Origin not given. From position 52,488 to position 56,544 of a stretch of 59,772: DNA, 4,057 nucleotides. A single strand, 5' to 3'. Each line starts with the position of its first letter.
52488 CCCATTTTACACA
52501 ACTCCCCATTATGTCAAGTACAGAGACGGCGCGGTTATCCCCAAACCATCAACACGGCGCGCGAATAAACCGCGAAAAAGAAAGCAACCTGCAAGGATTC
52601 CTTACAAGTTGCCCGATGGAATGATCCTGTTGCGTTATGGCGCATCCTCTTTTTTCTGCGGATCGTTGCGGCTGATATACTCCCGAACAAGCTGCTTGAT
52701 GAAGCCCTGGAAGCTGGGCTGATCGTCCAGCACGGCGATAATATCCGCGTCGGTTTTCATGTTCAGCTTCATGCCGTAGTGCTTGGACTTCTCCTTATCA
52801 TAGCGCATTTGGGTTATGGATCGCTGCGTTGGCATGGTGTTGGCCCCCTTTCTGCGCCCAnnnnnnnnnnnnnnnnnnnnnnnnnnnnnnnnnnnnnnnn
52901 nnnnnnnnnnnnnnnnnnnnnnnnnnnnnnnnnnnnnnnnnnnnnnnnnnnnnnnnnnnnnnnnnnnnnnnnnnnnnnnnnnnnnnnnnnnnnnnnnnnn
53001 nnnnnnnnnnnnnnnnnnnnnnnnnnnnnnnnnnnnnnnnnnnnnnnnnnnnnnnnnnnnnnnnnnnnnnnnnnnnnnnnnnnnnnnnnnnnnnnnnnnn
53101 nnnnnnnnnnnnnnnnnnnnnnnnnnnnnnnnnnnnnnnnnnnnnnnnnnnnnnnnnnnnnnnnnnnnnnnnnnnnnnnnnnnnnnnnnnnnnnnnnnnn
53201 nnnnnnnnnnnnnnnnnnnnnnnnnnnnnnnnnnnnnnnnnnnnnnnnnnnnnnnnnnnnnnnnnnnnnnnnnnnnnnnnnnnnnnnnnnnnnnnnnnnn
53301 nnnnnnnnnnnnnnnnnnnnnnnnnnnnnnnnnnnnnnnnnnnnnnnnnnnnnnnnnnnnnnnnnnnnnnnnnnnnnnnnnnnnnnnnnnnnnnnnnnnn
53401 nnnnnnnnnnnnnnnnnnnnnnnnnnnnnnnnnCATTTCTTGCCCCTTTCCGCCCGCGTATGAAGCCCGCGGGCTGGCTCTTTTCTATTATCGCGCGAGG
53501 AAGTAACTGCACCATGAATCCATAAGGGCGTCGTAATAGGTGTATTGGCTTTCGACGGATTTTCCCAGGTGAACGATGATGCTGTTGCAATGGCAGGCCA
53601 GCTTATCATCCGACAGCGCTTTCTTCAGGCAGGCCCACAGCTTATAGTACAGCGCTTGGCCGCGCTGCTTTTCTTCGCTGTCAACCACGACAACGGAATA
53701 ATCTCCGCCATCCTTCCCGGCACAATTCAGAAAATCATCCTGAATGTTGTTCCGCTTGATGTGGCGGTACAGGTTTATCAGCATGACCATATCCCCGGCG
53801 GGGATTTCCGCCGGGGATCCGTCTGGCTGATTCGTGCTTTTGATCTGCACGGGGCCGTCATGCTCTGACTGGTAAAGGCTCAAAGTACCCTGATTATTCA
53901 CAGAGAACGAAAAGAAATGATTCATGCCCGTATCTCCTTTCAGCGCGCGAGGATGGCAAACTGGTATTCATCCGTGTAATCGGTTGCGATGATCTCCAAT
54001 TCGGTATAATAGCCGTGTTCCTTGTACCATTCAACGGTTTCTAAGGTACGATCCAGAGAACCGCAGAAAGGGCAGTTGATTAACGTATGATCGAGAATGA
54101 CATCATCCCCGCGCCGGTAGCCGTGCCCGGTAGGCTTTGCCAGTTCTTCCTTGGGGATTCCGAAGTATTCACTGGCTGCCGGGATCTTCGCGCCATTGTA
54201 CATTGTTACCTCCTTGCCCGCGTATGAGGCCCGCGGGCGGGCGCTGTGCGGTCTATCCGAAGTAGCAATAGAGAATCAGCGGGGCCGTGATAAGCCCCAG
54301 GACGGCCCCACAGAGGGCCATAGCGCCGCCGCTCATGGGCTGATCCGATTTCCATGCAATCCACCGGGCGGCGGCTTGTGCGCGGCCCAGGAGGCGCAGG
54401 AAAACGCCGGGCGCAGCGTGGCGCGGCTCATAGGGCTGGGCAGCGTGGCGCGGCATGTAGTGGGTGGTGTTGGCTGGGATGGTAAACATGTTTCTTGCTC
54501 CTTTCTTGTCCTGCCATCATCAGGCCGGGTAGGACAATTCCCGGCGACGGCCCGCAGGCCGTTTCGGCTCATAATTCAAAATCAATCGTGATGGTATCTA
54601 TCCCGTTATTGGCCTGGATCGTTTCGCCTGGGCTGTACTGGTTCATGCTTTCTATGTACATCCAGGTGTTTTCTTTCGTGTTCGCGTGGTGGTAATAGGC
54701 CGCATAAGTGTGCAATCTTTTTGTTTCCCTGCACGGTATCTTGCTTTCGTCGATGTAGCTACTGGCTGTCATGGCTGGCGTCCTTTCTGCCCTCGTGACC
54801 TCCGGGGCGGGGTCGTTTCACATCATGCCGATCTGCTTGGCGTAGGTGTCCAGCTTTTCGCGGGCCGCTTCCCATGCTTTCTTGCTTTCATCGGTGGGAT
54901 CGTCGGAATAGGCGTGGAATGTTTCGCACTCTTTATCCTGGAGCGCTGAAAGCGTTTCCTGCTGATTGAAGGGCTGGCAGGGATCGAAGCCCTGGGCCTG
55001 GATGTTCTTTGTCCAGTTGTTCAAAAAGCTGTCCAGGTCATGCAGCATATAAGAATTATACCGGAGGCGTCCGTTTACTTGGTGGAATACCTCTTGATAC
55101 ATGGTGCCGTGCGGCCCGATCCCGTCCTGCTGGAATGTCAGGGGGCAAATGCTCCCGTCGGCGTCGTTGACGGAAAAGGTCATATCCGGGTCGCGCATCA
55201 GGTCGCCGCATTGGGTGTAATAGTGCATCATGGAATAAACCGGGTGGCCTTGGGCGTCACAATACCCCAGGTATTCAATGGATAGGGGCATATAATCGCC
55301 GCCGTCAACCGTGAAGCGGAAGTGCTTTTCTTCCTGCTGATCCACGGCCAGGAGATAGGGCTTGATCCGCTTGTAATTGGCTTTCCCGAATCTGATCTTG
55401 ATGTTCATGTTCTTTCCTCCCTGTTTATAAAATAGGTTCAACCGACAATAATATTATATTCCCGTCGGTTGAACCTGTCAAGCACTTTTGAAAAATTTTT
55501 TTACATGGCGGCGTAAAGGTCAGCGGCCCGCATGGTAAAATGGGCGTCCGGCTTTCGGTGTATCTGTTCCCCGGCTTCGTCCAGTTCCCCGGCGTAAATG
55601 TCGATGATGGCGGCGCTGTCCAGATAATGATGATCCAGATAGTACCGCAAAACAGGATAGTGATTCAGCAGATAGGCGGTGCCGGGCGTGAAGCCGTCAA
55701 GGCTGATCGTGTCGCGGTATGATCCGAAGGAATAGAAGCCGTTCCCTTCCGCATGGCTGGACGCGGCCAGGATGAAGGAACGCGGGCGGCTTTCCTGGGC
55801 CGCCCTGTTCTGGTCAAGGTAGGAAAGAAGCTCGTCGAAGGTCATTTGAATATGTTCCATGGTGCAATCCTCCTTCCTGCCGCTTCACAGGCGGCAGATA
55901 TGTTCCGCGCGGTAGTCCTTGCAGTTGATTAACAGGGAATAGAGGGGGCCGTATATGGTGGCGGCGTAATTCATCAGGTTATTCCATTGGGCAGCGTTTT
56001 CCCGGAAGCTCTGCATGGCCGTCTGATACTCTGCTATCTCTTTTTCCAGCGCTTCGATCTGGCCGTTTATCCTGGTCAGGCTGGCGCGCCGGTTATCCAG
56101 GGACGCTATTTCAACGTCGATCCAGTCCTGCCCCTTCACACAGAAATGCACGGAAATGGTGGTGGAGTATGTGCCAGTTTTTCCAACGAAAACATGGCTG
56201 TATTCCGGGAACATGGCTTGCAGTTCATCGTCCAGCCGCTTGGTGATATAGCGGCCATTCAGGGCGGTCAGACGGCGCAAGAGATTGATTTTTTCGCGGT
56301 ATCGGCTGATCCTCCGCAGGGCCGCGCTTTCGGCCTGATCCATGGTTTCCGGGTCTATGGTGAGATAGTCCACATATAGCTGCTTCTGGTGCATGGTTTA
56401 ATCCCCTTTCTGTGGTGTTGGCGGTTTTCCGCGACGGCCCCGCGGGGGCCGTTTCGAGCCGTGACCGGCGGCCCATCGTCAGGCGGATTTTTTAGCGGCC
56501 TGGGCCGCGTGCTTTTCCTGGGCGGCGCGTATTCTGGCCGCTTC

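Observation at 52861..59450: Leftward arm driven by three near-identical promoter-operator cassettes plus a fourth variant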

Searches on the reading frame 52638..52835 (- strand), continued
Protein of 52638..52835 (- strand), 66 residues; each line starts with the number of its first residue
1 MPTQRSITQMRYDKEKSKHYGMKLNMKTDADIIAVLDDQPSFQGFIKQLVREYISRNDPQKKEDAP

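Call 101: find_encoding_contigs(protein=P0235, flank=10000, max_places=1)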
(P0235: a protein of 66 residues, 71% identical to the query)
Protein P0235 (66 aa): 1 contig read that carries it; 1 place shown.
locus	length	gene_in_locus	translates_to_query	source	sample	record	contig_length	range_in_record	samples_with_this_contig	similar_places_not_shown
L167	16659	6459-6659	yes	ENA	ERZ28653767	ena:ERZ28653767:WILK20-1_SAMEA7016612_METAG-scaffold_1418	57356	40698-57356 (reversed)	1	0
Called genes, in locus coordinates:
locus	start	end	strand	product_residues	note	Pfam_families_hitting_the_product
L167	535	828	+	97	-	-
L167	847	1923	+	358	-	-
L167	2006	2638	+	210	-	-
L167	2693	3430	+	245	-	-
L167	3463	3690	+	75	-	-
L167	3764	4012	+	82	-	-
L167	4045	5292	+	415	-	-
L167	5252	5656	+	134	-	-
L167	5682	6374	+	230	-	-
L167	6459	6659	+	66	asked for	-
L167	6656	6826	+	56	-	-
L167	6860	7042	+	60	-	-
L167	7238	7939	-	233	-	PF00589:Phage_integrase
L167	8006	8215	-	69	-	-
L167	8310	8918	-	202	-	PF09682:Phage_holin_6_1 (weak)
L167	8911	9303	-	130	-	-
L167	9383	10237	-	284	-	PF08239:SH3_3 (weak)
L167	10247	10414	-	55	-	-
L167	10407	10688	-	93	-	-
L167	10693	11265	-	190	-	-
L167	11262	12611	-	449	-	PF00078:RVT_1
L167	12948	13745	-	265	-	-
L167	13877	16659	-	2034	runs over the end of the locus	PF19789:DUF6273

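Call 102: find_encoding_contigs(protein=P0165, flank=10000, max_places=1)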
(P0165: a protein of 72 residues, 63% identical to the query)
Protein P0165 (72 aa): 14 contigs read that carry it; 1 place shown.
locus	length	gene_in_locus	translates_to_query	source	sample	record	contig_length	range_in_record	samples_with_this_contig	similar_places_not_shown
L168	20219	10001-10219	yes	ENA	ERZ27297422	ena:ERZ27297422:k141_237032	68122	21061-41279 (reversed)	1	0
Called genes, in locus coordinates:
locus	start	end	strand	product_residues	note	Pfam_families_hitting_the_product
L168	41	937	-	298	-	PF02541:Ppx-GppA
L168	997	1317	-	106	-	PF04977:DivIC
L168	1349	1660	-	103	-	-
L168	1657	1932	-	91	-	PF07873:YabP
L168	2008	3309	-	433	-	PF00171:Aldedh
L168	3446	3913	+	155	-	PF01668:SmpB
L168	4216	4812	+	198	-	-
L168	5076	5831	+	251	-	-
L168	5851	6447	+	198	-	-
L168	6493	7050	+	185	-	-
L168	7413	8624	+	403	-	PF12083:DUF3560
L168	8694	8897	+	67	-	-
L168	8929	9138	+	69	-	-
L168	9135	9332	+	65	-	-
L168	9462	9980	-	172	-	-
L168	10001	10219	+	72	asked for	-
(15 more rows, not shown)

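Call 103: find_encoding_contigs(protein=P0209, flank=10000, max_places=1)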
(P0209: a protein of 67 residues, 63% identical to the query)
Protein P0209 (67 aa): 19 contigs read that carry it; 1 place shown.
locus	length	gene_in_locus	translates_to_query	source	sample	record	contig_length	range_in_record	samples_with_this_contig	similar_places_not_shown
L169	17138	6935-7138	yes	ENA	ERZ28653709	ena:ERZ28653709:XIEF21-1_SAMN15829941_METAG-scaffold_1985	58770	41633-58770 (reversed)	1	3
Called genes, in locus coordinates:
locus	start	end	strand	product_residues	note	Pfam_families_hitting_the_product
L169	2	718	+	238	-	?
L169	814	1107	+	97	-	-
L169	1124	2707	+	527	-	-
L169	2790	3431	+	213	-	-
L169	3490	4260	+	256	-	-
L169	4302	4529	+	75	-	-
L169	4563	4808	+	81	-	-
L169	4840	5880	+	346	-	-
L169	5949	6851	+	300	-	-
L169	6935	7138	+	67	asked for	-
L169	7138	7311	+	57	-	-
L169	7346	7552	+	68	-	-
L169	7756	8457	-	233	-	PF00589:Phage_integrase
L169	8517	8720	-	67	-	-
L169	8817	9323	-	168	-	PF09682:Phage_holin_6_1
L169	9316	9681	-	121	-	-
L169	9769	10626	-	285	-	PF06347:SH3_4 (faint), PF08239:SH3_3 (weak)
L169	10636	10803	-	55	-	-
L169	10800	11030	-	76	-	-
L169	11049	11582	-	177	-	-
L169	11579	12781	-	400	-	PF00078:RVT_1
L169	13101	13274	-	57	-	-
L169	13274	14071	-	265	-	-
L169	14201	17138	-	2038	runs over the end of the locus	PF19789:DUF6273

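Call 104: find_encoding_contigs(protein=P0210, flank=10000, max_places=1)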
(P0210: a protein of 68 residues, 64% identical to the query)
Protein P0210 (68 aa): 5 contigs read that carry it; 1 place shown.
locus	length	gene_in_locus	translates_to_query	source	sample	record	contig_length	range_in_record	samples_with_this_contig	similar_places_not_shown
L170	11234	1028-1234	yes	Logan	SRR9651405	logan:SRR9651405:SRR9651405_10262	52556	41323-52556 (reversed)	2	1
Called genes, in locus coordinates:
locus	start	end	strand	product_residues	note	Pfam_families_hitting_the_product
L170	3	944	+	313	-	?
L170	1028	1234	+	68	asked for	-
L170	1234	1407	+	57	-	-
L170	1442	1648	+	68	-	-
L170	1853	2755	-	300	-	-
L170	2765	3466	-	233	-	PF00589:Phage_integrase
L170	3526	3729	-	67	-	-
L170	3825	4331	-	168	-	PF09682:Phage_holin_6_1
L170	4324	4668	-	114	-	-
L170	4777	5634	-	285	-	PF08239:SH3_3 (weak)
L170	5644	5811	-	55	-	-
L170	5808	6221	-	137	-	PF02839:CBM_5_12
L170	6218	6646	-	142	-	-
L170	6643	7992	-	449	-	PF00078:RVT_1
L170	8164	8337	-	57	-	-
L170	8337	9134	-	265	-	-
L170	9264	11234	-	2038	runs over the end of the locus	PF19789:DUF6273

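Call 116: predict_structure(alignment_id=A5)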
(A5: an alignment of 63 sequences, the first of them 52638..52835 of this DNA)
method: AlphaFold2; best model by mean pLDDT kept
length: 66 residues; sequences in the alignment: 63
mean_pLDDT: 80.2   pTM: 0.46
mean pLDDT of the five models: 80.2, 79.9, 79.0, 77.9, 76.5
residues with pLDDT >= 90: 9; 70-90: 45; 50-70: 10; < 50: 2
segments of 3 or more residues with pLDDT < 50: none
pLDDT, mean of each block of 10 residues (from residue 1): 86 77 77 86 89 82 54
secondary structure, 60 per line:
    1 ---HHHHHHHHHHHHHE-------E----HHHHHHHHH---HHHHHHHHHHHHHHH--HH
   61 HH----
elements in order: H4-16 H30-38 H42-56 H59-62

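Call 118: fold_search(model_id=the predicted structure, library=pdb)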
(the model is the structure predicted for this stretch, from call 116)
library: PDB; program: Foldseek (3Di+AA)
matches with E <= 10: 2; with E <= 0.001: 0
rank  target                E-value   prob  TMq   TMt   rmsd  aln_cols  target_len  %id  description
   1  2w4s_B                6.6e+00  0.01  0.16  0.13  11.5        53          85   23  novel RNA-binding domain in Cryptosporidium parvum at 2.5 angstrom resolution (released 2009-12-29)
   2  4v5z_Ao               9.8e+00  0.01  0.19  0.16  13.2        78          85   13  Structure of a mammalian 80S ribosome obtained by docking homology models of the RNA and proteins into an 8.7 A cryo- (released 2014-07-09)

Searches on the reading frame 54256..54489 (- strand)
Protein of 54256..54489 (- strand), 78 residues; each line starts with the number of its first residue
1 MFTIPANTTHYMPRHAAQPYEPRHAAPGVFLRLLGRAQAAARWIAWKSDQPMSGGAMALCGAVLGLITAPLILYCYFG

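Call 46: search_protein_families(library=pfam, max_evalue=0.05, proteins=[window:54256-54489:-])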
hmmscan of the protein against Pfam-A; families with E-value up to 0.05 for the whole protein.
window:54256-54489:- (78 aa): 1 family
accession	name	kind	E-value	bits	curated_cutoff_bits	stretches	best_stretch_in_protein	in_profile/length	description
PF25487.1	ETR1_N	-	0.0095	16.6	27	1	2-72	18-87/97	Ethylene receptor 1-like, N-terminal domain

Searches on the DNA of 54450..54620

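Call 91: search_rna_families(source=window, start=54450, end=54620, threshold=evalue, max_evalue=1, show_alignments=2)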
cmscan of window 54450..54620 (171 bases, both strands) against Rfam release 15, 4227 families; matches with E-value up to 1: 1.
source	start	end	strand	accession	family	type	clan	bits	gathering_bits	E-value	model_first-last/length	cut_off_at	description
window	54505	54569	-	RF02276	Hammerhead_II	Gene; ribozyme;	CL00010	39.8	37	3.4e-07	1-66/66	no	Hammerhead ribozyme (type II)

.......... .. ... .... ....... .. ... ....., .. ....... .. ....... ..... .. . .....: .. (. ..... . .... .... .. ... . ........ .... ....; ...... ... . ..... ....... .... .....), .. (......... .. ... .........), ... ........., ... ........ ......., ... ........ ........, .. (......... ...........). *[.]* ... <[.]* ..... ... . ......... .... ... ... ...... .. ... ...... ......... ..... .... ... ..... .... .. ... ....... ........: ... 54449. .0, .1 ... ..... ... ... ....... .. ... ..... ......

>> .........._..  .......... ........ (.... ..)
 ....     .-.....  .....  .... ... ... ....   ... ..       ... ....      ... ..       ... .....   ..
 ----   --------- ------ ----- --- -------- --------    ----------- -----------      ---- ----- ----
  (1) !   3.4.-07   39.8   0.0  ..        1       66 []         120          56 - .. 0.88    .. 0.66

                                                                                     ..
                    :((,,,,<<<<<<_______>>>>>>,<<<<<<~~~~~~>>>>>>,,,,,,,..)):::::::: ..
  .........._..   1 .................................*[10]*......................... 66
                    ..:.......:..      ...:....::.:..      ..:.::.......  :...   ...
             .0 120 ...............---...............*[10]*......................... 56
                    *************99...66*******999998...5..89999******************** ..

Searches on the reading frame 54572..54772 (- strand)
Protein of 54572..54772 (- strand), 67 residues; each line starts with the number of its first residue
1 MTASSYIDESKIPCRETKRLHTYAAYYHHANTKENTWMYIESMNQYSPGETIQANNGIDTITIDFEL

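Call 46: search_protein_families(library=pfam, max_evalue=0.05, proteins=[window:54572-54772:-])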
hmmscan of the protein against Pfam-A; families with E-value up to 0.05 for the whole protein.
window:54572-54772:- (67 aa): 1 family
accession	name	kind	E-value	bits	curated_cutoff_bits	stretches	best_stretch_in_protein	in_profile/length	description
PF00397.32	WW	-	0.025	15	26.9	1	26-37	17-28/31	WW domain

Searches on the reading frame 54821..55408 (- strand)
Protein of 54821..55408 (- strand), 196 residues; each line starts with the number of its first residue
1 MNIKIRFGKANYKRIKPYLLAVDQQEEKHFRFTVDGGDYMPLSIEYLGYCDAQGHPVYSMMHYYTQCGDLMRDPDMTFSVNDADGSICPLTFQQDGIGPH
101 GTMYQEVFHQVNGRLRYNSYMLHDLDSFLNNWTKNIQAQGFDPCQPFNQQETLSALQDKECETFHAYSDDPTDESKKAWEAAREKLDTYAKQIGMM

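Call 12: search_protein_families(library=pfam, max_evalue=0.01, proteins=[window:54821-55408:-])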
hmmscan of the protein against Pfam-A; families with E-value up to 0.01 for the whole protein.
window:54821-55408:- (196 aa): 1 family
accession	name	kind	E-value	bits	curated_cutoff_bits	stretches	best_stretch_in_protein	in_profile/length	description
PF21849.1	DUF6908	-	2.8e-29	101.9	27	1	24-141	13-122/123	Domain of unknown function (DUF6908)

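Call 13: search_protein_families(library=phrogs, max_evalue=0.01, proteins=[window:54821-55408:-])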
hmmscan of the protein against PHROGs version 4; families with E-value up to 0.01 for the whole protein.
window:54821-55408:- (196 aa): 1 family
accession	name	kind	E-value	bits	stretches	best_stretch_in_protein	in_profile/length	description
phrog_9098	-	unknown function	4.2e-11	44.1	1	37-141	27-142/154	-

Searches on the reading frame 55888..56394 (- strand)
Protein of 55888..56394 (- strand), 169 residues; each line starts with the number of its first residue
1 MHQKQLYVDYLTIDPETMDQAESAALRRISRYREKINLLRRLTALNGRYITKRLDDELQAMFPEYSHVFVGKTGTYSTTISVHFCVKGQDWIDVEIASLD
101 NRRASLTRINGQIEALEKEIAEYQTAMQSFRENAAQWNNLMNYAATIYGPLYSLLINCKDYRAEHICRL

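Call 12: search_protein_families(library=pfam, max_evalue=0.01, proteins=[window:55888-56394:-])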
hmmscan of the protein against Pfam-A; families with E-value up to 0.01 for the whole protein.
window:55888-56394:- (169 aa): 2 families
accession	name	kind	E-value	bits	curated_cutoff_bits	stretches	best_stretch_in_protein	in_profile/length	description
PF08651.15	DASH_Duo1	-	0.00026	21.1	25.4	1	99-142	2-45/74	DASH complex subunit Duo1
PF16326.10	ABC_tran_CTD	-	0.0023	18.6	32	1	104-140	8-46/69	ABC transporter C-terminal domain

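Call 13: search_protein_families(library=phrogs, max_evalue=0.01, proteins=[window:55888-56394:-])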
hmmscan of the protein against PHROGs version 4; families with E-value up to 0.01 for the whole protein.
window:55888-56394:- (169 aa): 0 families
